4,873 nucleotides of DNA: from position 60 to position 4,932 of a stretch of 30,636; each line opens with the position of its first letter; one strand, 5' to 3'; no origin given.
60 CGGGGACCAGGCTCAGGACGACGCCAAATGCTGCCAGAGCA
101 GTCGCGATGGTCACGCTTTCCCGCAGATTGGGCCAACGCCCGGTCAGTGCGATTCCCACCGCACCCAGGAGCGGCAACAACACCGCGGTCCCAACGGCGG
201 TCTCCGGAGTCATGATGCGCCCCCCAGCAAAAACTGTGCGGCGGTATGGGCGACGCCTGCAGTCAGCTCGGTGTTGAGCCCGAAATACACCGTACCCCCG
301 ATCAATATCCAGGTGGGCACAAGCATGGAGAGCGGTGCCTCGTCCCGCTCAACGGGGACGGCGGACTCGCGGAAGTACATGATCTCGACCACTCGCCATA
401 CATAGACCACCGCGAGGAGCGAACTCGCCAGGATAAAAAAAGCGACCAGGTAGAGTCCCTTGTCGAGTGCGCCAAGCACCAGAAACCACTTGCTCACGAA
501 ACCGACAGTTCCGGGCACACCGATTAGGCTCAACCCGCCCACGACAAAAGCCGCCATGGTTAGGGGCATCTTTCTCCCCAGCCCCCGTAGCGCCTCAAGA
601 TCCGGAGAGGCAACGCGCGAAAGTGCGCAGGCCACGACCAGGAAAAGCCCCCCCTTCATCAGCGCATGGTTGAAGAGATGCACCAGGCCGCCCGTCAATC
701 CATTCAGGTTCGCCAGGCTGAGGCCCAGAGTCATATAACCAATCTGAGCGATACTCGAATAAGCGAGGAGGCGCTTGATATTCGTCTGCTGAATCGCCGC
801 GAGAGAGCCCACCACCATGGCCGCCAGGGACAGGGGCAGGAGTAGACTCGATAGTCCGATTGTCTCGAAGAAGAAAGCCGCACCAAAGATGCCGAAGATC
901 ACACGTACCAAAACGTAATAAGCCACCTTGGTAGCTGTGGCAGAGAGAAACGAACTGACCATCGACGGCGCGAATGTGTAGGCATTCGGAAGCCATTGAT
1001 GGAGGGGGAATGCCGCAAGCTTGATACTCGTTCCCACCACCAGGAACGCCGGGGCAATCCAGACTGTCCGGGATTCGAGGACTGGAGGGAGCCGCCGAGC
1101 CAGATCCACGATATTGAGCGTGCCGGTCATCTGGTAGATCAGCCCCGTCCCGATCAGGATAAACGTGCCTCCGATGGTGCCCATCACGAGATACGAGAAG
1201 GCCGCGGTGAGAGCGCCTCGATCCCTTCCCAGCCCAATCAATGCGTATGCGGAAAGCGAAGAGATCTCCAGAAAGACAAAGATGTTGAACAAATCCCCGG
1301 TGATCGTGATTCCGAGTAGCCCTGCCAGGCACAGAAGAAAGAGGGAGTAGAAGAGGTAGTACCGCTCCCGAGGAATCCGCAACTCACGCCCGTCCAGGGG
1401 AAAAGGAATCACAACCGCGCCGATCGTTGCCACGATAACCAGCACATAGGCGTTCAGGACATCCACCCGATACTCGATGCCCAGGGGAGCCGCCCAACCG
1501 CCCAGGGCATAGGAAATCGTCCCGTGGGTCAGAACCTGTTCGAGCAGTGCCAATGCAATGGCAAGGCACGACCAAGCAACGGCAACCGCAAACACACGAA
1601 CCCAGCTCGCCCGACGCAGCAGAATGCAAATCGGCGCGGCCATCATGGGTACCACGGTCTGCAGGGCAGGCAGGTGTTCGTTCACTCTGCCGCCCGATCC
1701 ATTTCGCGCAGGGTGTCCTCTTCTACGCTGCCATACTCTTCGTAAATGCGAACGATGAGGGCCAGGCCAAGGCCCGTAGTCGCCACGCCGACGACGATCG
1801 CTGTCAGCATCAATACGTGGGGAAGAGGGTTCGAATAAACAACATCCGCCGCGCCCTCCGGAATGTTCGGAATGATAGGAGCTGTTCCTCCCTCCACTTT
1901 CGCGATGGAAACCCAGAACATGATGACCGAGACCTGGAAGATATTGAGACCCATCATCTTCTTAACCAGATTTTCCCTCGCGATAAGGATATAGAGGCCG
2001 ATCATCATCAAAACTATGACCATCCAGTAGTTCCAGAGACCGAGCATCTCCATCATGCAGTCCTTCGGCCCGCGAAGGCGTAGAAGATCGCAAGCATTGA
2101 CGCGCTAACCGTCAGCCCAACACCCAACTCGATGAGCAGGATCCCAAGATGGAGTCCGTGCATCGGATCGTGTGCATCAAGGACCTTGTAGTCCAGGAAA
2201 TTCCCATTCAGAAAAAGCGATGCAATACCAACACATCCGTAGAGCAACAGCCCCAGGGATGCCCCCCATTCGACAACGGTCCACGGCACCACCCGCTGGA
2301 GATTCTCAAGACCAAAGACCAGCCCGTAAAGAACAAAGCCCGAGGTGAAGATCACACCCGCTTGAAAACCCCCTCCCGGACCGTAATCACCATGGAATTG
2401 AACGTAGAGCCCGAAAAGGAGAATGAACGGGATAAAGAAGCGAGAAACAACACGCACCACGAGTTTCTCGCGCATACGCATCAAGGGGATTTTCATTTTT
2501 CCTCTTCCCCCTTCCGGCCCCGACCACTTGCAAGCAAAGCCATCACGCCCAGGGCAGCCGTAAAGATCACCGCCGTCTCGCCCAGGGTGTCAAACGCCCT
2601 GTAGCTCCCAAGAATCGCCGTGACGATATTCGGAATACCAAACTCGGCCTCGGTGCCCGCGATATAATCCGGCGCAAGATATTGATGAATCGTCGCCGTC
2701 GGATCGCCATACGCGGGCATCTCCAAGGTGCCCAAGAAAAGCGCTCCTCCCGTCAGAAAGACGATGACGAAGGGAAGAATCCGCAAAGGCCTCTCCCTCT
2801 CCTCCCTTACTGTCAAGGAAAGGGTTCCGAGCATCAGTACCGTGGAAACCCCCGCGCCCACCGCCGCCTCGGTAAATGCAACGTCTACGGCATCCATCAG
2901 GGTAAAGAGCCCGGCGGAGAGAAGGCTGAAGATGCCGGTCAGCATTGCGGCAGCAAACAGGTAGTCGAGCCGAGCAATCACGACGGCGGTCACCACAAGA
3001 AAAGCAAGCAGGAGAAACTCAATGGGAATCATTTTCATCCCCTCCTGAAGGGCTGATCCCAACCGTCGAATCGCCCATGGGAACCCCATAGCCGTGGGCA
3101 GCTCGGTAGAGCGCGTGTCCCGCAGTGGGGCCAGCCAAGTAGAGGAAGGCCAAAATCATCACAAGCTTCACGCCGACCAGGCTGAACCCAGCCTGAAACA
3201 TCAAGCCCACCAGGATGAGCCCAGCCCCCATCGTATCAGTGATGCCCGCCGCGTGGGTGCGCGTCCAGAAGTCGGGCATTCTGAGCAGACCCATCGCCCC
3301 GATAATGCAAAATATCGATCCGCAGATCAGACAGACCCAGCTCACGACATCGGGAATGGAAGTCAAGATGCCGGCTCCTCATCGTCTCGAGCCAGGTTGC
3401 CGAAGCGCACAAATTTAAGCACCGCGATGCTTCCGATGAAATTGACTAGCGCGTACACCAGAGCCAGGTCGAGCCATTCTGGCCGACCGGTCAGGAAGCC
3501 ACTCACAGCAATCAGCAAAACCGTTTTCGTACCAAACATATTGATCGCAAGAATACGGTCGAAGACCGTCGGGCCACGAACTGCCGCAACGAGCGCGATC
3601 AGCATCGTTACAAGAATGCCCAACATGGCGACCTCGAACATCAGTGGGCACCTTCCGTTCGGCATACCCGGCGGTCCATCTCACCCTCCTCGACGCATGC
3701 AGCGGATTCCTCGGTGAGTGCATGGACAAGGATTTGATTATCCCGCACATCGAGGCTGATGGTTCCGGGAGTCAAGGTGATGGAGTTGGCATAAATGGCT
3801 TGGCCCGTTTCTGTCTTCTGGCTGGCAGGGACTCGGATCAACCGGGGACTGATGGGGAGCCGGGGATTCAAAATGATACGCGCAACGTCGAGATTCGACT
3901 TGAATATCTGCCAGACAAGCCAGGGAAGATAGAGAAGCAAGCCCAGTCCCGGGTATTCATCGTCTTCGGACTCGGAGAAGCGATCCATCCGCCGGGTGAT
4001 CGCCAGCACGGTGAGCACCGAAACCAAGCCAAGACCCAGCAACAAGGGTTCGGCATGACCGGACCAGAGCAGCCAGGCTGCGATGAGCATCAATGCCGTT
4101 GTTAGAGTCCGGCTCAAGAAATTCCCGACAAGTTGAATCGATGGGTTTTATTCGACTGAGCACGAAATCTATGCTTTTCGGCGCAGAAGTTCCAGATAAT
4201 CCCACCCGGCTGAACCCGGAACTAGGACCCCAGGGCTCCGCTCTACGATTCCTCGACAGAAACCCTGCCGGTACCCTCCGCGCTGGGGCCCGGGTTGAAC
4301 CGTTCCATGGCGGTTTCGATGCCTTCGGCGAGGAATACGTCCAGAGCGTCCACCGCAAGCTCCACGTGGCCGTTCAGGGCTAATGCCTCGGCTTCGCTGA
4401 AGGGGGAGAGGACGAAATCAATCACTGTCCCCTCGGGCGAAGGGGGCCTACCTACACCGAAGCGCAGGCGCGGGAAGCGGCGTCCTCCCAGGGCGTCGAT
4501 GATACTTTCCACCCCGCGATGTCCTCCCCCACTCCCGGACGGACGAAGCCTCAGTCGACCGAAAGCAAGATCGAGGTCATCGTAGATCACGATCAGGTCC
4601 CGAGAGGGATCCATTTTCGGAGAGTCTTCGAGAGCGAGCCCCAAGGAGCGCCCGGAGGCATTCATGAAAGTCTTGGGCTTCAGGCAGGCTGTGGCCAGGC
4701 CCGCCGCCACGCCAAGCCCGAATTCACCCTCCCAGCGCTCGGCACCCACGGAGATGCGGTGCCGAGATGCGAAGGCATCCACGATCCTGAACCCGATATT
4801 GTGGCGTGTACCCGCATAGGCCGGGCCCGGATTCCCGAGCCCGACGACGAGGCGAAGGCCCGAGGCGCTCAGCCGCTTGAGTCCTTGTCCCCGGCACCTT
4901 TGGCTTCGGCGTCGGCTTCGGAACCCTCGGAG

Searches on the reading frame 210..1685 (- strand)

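Call 35: search_protein_families(library=ncbifam, proteins=[window:210-1685:-], max_evalue=0.00001)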
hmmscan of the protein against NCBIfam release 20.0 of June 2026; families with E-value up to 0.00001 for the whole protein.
window:210-1685:- (491 aa): 73 families (the best 25 are shown)
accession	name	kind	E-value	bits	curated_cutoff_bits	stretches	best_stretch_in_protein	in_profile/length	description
NF009305.0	PRK12662.1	equivalog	6e-138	460.7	700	1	1-471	1-475/492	putative monovalent cation/H+ antiporter subunit D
NF009306.0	PRK12663.1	equivalog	1.1e-89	301.5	542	1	3-487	3-482/498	Na+/H+ antiporter subunit D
NF006241.0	PRK08377.1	equivalog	4.2e-85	286.6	645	1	6-462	5-457/494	NADH dehydrogenase subunit N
NF006240.0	PRK08376.1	subfamily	3e-83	280.5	662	1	2-473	3-493/521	putative monovalent cation/H+ antiporter subunit D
NF005818.0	PRK07691.1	equivalog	5.5e-80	269.7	586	1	7-486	7-483/496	Na+/H+ antiporter subunit D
NF006419.0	PRK08668.1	equivalog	8e-77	259.4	617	1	10-472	8-467/613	NADH dehydrogenase subunit M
TIGR01770.1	NDH_I_N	subfamily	3.2e-72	244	332.6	1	40-443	40-439/472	NADH-quinone oxidoreductase subunit NuoN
NF005142.0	PRK06591.1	equivalog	5.2e-70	236.8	460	1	2-440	4-427/432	putative monovalent cation/H+ antiporter subunit D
TIGR00944.1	2a6301s04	subfamily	5.5e-70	236.9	692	1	7-440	4-433/463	multicomponent K+/H+ antiporter, MrpD/PhaD subunit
NF009308.0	PRK12665.1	equivalog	1.9e-68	231.3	585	1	4-444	7-445/531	Na+/H+ antiporter subunit D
NF006238.0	PRK08375.1-4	equivalog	3.9e-67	227.2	626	1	7-441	7-433/531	putative monovalent cation/H+ antiporter subunit D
NF009309.0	PRK12666.1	equivalog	1.3e-63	215.5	476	1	2-485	4-504/529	monovalent cation/H+ antiporter subunit D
NF005561.0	PRK07234.1-1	equivalog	1.2e-60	205.9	718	1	6-452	9-451/569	putative monovalent cation/H+ antiporter subunit D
NF004445.0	PRK05777.2-3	equivalog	2.2e-59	201.7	408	1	27-450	30-444/475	NADH-quinone oxidoreductase subunit NuoN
NF006236.0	PRK08375.1-1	equivalog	3.7e-59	201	663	1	7-472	10-481/493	putative monovalent cation/H+ antiporter subunit D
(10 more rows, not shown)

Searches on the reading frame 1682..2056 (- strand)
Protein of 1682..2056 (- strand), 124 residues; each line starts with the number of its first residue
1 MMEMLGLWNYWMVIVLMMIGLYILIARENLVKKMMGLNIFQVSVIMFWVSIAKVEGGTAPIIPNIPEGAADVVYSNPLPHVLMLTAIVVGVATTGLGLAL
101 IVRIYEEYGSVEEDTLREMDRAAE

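Call 35: search_protein_families(library=ncbifam, proteins=[window:1682-2056:-], max_evalue=0.00001)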
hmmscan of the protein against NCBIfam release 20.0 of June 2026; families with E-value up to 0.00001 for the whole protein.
window:1682-2056:- (124 aa): 16 families
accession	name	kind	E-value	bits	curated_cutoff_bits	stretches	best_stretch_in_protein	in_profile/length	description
NF005621.0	PRK07375.1-6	equivalog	2.4e-42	143.6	126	1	3-120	3-117/120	putative monovalent cation/H+ antiporter subunit C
NF005624.0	PRK07375.2-3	equivalog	5.5e-37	126.1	95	1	5-111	3-104/105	cation:proton antiporter subunit C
NF005619.0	PRK07375.1-4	equivalog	9.2e-29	100.1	145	1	10-116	6-107/111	Na+/H+ antiporter subunit C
NF005623.0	PRK07375.2-2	equivalog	1.4e-19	70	81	1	13-106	6-92/93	putative monovalent cation/H+ antiporter subunit C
NF005620.0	PRK07375.1-5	equivalog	1.5e-17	63.7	91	1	12-116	7-107/113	putative monovalent cation/H+ antiporter subunit C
NF006250.0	PRK08388.1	equivalog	9.8e-15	55.1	137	1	9-119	5-117/119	putative monovalent cation/H+ antiporter subunit C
NF006372.0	PRK08600.1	equivalog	1.6e-14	53.9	127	1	12-118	8-108/113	Na(+)/H(+) antiporter subunit C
NF009302.0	PRK12659.1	equivalog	1.9e-14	53.6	154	1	12-121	8-115/117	Na+/H+ antiporter subunit C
NF009304.0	PRK12661.1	equivalog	2.1e-14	53.8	152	1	69-118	88-137/140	putative monovalent cation/H+ antiporter subunit C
NF009301.0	PRK12658.1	equivalog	3.1e-14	52.8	156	1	11-120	7-114/125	Na+/H+ antiporter subunit C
TIGR00941.1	2a6301s03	subfamily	1.1e-13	51.7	161.2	1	14-110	10-100/104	multicomponent Na+:H+ antiporter, MnhC subunit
NF005618.0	PRK07375.1-3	equivalog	3.5e-13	49.8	107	1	13-116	12-115/119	putative monovalent cation/H+ antiporter subunit C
NF006573.0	PRK09094.1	equivalog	3.6e-13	49.5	105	1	13-111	9-105/114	Na+/H+ antiporter subunit C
NF009303.0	PRK12660.1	subfamily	1.4e-11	44.3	132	1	12-120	8-111/114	putative monovalent cation/H+ antiporter subunit C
NF005929.0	PRK07946.1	equivalog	1e-09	38.4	157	1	12-108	10-101/204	Na(+)/H(+) antiporter subunit C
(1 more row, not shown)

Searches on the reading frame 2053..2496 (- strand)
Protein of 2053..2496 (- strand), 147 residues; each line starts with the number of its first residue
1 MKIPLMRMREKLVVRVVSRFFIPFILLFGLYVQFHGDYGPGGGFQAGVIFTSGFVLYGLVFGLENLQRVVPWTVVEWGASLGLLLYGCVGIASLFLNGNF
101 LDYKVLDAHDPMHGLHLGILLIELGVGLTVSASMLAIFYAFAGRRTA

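Call 35: search_protein_families(library=ncbifam, proteins=[window:2053-2496:-], max_evalue=0.00001)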
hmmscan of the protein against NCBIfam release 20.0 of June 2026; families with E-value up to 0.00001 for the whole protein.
window:2053-2496:- (147 aa): 16 families
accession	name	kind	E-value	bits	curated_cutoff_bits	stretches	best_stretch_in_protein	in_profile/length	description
NF009161.0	PRK12507.1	equivalog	4e-56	190.6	272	1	9-145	195-333/336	putative monovalent cation/H+ antiporter subunit B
NF009162.0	PRK12508.1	equivalog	4.8e-55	185.5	120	1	8-145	1-137/139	Na(+)/H(+) antiporter subunit B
NF009160.0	PRK12505.1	equivalog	9.4e-25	87.1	140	1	14-142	29-155/179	putative monovalent cation/H+ antiporter subunit B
NF009223.0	PRK12573.1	subfamily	1.8e-18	67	152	1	10-140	4-135/140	Na(+)/H(+) antiporter subunit B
NF009224.0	PRK12574.1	equivalog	1.9e-16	60.7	171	1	10-144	4-139/141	monovalent cation/H+ antiporter subunit B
NF009163.0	PRK12509.1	equivalog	1.2e-15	57.9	148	1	11-143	3-134/137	Na+/H+ antiporter subunit B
NF006248.0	PRK08386.1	subfamily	1.3e-15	57.6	92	1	12-137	5-139/151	putative monovalent cation/H+ antiporter subunit B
NF006249.0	PRK08387.1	equivalog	1.6e-14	54.5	111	1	8-141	1-126/133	putative monovalent cation/H+ antiporter subunit B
NF009288.0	PRK12648.1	equivalog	1.6e-13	49.7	1104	1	9-142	799-933/954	monovalent cation/H+ antiporter subunit A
TIGR00943.1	2a6301s02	subfamily_domain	1.5e-10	41.6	139.75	1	34-132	3-102/107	cation/proton antiporter, MnhB/MrpB subunit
NF009217.0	PRK12567.1-1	equivalog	9.1e-10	38.4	268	1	10-101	98-185/238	putative monovalent cation/H+ antiporter subunit B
NF009284.0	PRK12644.1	equivalog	4.9e-09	34.8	962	1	9-140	814-946/975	Na+/H+ antiporter subunit A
NF004924.0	PRK06281.1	equivalog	1.2e-08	35.1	137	1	23-101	14-92/154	putative monovalent cation/H+ antiporter subunit B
NF009220.0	PRK12567.1-5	equivalog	3.3e-07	30.6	219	1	12-73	83-144/200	putative monovalent cation/H+ antiporter subunit B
NF009290.0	PRK12650.1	equivalog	8.8e-07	27.2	980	1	6-138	783-910/966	DUF4040 family protein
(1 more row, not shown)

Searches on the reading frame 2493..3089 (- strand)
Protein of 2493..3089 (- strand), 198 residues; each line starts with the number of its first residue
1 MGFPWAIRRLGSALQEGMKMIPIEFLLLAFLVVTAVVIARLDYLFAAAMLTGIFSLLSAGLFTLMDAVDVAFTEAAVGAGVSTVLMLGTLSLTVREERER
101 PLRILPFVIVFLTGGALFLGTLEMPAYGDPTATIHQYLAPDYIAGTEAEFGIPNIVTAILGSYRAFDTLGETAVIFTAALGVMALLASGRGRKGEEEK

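Call 35: search_protein_families(library=ncbifam, proteins=[window:2493-3089:-], max_evalue=0.00001)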
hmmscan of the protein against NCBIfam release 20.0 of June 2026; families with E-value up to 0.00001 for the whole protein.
window:2493-3089:- (198 aa): 15 families
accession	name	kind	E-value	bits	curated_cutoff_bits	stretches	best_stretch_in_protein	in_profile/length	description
NF009161.0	PRK12507.1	equivalog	4.1e-59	200.5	272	1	25-193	13-182/336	putative monovalent cation/H+ antiporter subunit B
NF009159.0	PRK12504.1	equivalog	3.6e-54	183.4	141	1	20-188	3-174/178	DUF4040 domain-containing protein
NF009287.0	PRK12647.1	equivalog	8e-14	51.1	937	1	19-194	596-767/773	putative monovalent cation/H+ antiporter subunit A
NF009288.0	PRK12648.1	equivalog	4e-13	48.4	1104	1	23-190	608-777/954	monovalent cation/H+ antiporter subunit A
NF006242.0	PRK08378.1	subfamily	9.5e-13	48.5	98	1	22-100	6-84/85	hypothetical protein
NF009290.0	PRK12650.1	equivalog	2.1e-12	45.8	980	1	22-190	603-767/966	DUF4040 family protein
NF009285.0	PRK12645.1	equivalog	3.3e-12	45.5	1028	1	18-195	625-799/804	Na+/H+ antiporter subunit A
NF009284.0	PRK12644.1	equivalog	5.3e-12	44.6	962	1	21-187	599-762/975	Na+/H+ antiporter subunit A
NF009286.0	PRK12646.1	equivalog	3.8e-11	42.2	1063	1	22-197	628-798/800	DUF4040 family protein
NF009289.0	PRK12649.1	equivalog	2.8e-09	35.9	1117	1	21-188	618-784/789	putative monovalent cation/H+ antiporter subunit A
NF009217.0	PRK12567.1-1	equivalog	5.3e-09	35.9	268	1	103-189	7-88/238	putative monovalent cation/H+ antiporter subunit B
TIGR00940.1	2a6301s01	subfamily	5.3e-08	31.6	920.45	1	22-187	622-784/793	monovalent cation:proton antiporter subunit A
NF004172.0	PRK05640.1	equivalog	7.5e-07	29.4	156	0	150-186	111-147/152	putative monovalent cation/H+ antiporter subunit B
NF009229.0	PRK12579.1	equivalog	5.4e-06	26.1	229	0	149-182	40-73/258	putative monovalent cation/H+ antiporter subunit B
NF004923.0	PRK06280.1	equivalog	6.5e-06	26.4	80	1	23-95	4-76/79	hypothetical protein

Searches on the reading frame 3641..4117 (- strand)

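Call 35: search_protein_families(library=ncbifam, proteins=[window:3641-4117:-], max_evalue=0.00001)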
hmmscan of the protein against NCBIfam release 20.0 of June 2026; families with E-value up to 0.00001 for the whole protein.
window:3641-4117:- (158 aa): 15 families
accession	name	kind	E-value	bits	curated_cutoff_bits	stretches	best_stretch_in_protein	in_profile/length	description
NF009295.0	PRK12652.1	equivalog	8.2e-27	94.3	290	1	59-151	228-320/368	monovalent cation/H+ antiporter subunit E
NF005131.0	PRK06580.1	equivalog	6e-23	81.1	121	1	60-151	9-100/107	putative monovalent cation/H+ antiporter subunit E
NF006518.0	PRK08965.1-2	equivalog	3.1e-19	69.4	159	1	7-140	15-147/166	Na+/H+ antiporter subunit E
TIGR00942.1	2a6301s05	subfamily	1e-17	64.5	212.25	1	60-135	43-120/144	multicomponent Na+:H+ antiporter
NF006519.0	PRK08965.1-3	equivalog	5.3e-15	55.6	190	1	4-139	3-137/158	Na+/H+ antiporter subunit E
NF009293.0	PRK12651.1-4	equivalog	1.7e-13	51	195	1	9-129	15-141/173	Na+/H+ antiporter subunit E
NF006245.0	PRK08383.1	subfamily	9.3e-13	48.4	192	1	16-134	24-140/168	putative monovalent cation/H+ antiporter subunit E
NF009292.0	PRK12651.1-3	equivalog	1.3e-12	48.1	213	1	58-137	55-136/158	Na+/H+ antiporter subunit E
NF006244.0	PRK08382.1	equivalog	3.1e-11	43.6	226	1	4-126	35-162/201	putative monovalent cation/H+ antiporter subunit E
NF006520.0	PRK08965.1-4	equivalog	4.2e-11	43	175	1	1-137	1-140/162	Na+/H+ antiporter subunit E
NF004922.0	PRK06279.1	equivalog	1.2e-10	41.7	99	1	60-129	6-74/100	putative monovalent cation/H+ antiporter subunit E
NF009291.0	PRK12651.1-1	equivalog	3.9e-09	36.7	228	1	68-134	65-133/159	Na+/H+ antiporter subunit E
NF009297.0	PRK12654.1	equivalog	9.8e-09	35.2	116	1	61-128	5-72/151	monovalent cation/H+ antiporter subunit E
NF006521.0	PRK08965.1-5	equivalog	1.7e-06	27.7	141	1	57-144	65-154/180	Na+/H+ antiporter subunit E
NF009240.0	PRK12596.1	equivalog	2e-06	27.7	277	1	11-139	14-140/171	putative monovalent cation/H+ antiporter subunit E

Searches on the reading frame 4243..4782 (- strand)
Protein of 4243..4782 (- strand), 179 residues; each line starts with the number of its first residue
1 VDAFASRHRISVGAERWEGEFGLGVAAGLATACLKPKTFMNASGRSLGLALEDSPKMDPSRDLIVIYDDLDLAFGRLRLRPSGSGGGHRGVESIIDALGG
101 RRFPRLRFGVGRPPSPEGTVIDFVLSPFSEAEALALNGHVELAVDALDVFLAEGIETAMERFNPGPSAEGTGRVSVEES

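Call 35: search_protein_families(library=ncbifam, proteins=[window:4243-4782:-], max_evalue=0.00001)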
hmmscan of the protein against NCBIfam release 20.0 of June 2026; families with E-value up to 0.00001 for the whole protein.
window:4243-4782:- (179 aa): 1 family
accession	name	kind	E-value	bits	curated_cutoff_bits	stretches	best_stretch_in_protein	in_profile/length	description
TIGR00447.2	pth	equivalog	3.7e-33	114.8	100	1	28-148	49-170/172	aminoacyl-tRNA hydrolase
